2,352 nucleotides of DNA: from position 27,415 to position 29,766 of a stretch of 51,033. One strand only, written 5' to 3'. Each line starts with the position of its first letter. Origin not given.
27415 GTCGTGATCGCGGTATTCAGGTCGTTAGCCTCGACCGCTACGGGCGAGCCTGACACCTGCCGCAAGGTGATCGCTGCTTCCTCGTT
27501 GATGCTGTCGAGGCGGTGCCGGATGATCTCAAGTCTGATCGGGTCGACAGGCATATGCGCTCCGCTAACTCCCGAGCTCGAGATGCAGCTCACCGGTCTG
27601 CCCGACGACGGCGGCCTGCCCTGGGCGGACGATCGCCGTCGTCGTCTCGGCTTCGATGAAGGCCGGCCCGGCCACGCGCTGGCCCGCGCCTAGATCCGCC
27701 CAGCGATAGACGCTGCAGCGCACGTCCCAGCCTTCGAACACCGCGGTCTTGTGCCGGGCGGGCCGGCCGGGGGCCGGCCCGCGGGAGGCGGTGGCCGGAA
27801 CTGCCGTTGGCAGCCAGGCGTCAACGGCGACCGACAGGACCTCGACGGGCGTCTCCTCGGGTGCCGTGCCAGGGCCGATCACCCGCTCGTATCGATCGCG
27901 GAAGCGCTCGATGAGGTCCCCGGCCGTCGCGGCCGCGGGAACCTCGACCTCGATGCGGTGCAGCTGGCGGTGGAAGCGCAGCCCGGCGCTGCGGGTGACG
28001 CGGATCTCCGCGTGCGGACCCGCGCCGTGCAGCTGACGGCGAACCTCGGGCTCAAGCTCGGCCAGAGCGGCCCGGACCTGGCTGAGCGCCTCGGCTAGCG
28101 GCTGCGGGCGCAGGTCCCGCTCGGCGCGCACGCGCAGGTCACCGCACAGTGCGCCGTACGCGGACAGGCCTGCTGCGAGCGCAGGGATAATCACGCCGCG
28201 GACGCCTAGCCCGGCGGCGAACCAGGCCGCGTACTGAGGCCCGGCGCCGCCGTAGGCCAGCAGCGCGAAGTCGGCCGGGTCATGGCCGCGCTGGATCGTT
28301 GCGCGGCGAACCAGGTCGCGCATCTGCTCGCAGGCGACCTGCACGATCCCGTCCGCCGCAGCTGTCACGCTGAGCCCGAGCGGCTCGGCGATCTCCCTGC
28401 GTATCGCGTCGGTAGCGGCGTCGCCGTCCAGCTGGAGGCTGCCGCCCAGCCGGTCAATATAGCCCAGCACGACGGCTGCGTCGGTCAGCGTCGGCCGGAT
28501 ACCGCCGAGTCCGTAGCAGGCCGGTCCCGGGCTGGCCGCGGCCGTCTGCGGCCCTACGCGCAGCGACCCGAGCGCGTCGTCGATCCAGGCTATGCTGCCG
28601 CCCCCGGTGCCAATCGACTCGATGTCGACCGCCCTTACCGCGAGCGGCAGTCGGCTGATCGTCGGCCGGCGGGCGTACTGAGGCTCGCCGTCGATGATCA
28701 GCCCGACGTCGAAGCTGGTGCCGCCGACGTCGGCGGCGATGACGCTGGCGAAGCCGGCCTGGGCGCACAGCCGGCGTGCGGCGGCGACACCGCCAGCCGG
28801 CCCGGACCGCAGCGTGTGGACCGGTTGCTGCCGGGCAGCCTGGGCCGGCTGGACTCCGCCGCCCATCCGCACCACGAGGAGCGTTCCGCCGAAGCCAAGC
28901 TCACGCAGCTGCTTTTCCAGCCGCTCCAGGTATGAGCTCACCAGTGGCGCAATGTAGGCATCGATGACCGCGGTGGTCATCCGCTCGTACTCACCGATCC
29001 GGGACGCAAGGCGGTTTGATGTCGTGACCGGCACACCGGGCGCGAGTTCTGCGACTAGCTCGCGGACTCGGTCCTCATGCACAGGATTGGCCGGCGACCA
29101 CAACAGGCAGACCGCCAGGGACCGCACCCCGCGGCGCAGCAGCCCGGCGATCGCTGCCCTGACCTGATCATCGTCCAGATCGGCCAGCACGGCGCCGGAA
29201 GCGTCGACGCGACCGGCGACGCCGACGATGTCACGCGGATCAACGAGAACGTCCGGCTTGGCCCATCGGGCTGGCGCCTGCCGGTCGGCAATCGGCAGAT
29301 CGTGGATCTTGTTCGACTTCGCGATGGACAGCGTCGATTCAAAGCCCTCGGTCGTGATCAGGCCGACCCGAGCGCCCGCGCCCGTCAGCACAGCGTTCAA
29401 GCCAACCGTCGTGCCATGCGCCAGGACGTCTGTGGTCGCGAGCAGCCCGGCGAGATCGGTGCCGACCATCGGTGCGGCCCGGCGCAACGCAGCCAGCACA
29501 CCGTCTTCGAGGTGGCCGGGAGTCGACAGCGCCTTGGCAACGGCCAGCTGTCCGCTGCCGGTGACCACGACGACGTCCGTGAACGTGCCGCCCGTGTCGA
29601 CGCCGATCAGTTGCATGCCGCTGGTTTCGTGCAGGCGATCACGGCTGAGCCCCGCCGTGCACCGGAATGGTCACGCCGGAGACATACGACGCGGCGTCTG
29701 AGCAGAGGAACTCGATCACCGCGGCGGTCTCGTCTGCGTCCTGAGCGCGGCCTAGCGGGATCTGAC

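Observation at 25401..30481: Hydantoinase A/B operon with a B subunit fused to an acetone-carboxylase-gamma-like zinc domain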

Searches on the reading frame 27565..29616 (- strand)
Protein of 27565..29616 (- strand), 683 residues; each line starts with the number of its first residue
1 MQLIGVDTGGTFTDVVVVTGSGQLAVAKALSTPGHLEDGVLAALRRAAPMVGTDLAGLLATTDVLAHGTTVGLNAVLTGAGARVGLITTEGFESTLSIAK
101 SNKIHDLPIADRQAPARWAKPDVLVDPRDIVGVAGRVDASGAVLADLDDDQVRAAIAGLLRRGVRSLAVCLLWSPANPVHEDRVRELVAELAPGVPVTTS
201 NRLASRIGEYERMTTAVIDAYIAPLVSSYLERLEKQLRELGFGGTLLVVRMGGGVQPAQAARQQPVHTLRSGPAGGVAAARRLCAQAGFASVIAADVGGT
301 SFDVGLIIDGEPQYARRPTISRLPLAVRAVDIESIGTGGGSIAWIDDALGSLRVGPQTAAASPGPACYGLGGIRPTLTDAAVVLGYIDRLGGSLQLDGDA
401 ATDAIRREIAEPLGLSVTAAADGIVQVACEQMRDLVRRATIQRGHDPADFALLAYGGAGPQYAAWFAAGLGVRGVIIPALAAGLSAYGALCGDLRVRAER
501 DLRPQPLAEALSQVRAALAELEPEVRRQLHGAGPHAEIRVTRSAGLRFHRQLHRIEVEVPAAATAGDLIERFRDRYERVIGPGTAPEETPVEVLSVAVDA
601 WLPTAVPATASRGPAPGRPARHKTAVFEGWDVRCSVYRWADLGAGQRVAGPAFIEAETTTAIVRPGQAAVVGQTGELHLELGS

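Call 6: search_protein_families(library=pfam, proteins=[window:27565-29616:-], max_evalue=1)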
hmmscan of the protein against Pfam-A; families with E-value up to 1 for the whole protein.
window:27565-29616:- (683 aa): 4 families
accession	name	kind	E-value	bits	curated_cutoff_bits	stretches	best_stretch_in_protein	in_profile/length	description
PF01968.24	Hydantoinase_A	-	1.2e-83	281.2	22.9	1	212-496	1-289/291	Hydantoinase/oxoprolinase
PF05378.19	Hydant_A_N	-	4.2e-42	144.3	25.2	1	4-190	2-174/176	Hydantoinase/oxoprolinase N-terminal region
PF19278.4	Hydant_A_C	-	7.4e-13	48.7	21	1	508-679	8-190/193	Hydantoinase/oxoprolinase C-terminal domain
PF01869.26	BcrAD_BadFG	-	0.16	11.9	31.5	1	4-37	1-33/271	BadF/BadG/BcrA/BcrD ATPase family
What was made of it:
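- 27565..29616 (-): HyuA-like alpha subunit (683 aa), the ATP-binding ASKHA subunit. Phosphate motifs are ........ (res 7-14) and DVGGT (res 296-300). The adenosine motif reads AASPGP. Pfam Hydant_A_N, Hydantoinase_A, Hydant_A_C (call 6).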

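Call 7: search_protein_families(library=ncbifam, proteins=[window:27565-29616:-], max_evalue=1)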
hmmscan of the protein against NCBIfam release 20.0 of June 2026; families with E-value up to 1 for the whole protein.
window:27565-29616:- (683 aa): 3 families
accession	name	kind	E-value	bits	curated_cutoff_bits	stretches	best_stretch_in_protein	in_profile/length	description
NF050156.1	CapLactmsAlpCapA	equivalog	1.2e-146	489.8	1000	1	4-679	3-685/689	caprolactamase subunit alpha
NF042975.2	AcphenoCarb_ApcC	equivalog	5.6e-107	358.7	1500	2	2-489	9-500/733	acetophenone carboxylase subunit gamma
NF042960.1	AcphenoCarb_ApcA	equivalog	7e-68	229.4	1250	1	1-677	1-653/658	acetophenone carboxylase subunit alpha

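Call 53: search_solved_structures(query=window:27565-29613:-, max_evalue=0.001)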
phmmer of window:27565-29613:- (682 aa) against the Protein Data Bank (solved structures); distinct sequences matched with E-value up to 0.001: 6.
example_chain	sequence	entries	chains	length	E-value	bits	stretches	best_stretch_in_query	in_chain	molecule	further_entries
6yra_A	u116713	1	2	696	2.4e-108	366.6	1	3-668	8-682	5-oxoprolinase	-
7hk5_A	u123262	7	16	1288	1.7e-102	347.3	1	3-676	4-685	N-methylhydantoinase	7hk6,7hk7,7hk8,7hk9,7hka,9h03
5l9w_B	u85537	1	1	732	1.8e-100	340.5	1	3-672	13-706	Acetophenone carboxylase gamma subunit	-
5m45_B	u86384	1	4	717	1.5e-83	284.6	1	1-665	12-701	Acetone carboxylase beta subunit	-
5svb_B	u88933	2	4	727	1.5e-82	281.3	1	1-665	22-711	Acetone carboxylase beta subunit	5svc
5l9w_b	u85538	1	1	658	7.2e-55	189.9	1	3-670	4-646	Acetophenone carboxylase alpha subunit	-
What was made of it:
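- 27565..29616 (-): PDB scores: CapA 367 bits, N-methylhydantoinase 347, Apc-alpha 340, Acx 285 (call 53).
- Alpha is most similar to CapA and N-methylhydantoinase in the PDB (call 53).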

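Call 68: search_solved_structures(query=window:27565-29613:-, max_evalue=1e-60, show_alignments=4)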
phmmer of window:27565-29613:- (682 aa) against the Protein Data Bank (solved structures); distinct sequences matched with E-value up to 1e-60: 5.
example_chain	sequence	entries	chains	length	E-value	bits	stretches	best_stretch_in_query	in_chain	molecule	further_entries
6yra_A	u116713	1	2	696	2.4e-108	366.6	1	3-668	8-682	5-oxoprolinase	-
7hk5_A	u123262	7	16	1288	1.7e-102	347.3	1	3-676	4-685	N-methylhydantoinase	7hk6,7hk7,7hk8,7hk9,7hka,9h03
5l9w_B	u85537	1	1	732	1.8e-100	340.5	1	3-672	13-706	Acetophenone carboxylase gamma subunit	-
5m45_B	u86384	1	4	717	1.5e-83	284.6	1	1-665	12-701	Acetone carboxylase beta subunit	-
5svb_B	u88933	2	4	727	1.5e-82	281.3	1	1-665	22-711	Acetone carboxylase beta subunit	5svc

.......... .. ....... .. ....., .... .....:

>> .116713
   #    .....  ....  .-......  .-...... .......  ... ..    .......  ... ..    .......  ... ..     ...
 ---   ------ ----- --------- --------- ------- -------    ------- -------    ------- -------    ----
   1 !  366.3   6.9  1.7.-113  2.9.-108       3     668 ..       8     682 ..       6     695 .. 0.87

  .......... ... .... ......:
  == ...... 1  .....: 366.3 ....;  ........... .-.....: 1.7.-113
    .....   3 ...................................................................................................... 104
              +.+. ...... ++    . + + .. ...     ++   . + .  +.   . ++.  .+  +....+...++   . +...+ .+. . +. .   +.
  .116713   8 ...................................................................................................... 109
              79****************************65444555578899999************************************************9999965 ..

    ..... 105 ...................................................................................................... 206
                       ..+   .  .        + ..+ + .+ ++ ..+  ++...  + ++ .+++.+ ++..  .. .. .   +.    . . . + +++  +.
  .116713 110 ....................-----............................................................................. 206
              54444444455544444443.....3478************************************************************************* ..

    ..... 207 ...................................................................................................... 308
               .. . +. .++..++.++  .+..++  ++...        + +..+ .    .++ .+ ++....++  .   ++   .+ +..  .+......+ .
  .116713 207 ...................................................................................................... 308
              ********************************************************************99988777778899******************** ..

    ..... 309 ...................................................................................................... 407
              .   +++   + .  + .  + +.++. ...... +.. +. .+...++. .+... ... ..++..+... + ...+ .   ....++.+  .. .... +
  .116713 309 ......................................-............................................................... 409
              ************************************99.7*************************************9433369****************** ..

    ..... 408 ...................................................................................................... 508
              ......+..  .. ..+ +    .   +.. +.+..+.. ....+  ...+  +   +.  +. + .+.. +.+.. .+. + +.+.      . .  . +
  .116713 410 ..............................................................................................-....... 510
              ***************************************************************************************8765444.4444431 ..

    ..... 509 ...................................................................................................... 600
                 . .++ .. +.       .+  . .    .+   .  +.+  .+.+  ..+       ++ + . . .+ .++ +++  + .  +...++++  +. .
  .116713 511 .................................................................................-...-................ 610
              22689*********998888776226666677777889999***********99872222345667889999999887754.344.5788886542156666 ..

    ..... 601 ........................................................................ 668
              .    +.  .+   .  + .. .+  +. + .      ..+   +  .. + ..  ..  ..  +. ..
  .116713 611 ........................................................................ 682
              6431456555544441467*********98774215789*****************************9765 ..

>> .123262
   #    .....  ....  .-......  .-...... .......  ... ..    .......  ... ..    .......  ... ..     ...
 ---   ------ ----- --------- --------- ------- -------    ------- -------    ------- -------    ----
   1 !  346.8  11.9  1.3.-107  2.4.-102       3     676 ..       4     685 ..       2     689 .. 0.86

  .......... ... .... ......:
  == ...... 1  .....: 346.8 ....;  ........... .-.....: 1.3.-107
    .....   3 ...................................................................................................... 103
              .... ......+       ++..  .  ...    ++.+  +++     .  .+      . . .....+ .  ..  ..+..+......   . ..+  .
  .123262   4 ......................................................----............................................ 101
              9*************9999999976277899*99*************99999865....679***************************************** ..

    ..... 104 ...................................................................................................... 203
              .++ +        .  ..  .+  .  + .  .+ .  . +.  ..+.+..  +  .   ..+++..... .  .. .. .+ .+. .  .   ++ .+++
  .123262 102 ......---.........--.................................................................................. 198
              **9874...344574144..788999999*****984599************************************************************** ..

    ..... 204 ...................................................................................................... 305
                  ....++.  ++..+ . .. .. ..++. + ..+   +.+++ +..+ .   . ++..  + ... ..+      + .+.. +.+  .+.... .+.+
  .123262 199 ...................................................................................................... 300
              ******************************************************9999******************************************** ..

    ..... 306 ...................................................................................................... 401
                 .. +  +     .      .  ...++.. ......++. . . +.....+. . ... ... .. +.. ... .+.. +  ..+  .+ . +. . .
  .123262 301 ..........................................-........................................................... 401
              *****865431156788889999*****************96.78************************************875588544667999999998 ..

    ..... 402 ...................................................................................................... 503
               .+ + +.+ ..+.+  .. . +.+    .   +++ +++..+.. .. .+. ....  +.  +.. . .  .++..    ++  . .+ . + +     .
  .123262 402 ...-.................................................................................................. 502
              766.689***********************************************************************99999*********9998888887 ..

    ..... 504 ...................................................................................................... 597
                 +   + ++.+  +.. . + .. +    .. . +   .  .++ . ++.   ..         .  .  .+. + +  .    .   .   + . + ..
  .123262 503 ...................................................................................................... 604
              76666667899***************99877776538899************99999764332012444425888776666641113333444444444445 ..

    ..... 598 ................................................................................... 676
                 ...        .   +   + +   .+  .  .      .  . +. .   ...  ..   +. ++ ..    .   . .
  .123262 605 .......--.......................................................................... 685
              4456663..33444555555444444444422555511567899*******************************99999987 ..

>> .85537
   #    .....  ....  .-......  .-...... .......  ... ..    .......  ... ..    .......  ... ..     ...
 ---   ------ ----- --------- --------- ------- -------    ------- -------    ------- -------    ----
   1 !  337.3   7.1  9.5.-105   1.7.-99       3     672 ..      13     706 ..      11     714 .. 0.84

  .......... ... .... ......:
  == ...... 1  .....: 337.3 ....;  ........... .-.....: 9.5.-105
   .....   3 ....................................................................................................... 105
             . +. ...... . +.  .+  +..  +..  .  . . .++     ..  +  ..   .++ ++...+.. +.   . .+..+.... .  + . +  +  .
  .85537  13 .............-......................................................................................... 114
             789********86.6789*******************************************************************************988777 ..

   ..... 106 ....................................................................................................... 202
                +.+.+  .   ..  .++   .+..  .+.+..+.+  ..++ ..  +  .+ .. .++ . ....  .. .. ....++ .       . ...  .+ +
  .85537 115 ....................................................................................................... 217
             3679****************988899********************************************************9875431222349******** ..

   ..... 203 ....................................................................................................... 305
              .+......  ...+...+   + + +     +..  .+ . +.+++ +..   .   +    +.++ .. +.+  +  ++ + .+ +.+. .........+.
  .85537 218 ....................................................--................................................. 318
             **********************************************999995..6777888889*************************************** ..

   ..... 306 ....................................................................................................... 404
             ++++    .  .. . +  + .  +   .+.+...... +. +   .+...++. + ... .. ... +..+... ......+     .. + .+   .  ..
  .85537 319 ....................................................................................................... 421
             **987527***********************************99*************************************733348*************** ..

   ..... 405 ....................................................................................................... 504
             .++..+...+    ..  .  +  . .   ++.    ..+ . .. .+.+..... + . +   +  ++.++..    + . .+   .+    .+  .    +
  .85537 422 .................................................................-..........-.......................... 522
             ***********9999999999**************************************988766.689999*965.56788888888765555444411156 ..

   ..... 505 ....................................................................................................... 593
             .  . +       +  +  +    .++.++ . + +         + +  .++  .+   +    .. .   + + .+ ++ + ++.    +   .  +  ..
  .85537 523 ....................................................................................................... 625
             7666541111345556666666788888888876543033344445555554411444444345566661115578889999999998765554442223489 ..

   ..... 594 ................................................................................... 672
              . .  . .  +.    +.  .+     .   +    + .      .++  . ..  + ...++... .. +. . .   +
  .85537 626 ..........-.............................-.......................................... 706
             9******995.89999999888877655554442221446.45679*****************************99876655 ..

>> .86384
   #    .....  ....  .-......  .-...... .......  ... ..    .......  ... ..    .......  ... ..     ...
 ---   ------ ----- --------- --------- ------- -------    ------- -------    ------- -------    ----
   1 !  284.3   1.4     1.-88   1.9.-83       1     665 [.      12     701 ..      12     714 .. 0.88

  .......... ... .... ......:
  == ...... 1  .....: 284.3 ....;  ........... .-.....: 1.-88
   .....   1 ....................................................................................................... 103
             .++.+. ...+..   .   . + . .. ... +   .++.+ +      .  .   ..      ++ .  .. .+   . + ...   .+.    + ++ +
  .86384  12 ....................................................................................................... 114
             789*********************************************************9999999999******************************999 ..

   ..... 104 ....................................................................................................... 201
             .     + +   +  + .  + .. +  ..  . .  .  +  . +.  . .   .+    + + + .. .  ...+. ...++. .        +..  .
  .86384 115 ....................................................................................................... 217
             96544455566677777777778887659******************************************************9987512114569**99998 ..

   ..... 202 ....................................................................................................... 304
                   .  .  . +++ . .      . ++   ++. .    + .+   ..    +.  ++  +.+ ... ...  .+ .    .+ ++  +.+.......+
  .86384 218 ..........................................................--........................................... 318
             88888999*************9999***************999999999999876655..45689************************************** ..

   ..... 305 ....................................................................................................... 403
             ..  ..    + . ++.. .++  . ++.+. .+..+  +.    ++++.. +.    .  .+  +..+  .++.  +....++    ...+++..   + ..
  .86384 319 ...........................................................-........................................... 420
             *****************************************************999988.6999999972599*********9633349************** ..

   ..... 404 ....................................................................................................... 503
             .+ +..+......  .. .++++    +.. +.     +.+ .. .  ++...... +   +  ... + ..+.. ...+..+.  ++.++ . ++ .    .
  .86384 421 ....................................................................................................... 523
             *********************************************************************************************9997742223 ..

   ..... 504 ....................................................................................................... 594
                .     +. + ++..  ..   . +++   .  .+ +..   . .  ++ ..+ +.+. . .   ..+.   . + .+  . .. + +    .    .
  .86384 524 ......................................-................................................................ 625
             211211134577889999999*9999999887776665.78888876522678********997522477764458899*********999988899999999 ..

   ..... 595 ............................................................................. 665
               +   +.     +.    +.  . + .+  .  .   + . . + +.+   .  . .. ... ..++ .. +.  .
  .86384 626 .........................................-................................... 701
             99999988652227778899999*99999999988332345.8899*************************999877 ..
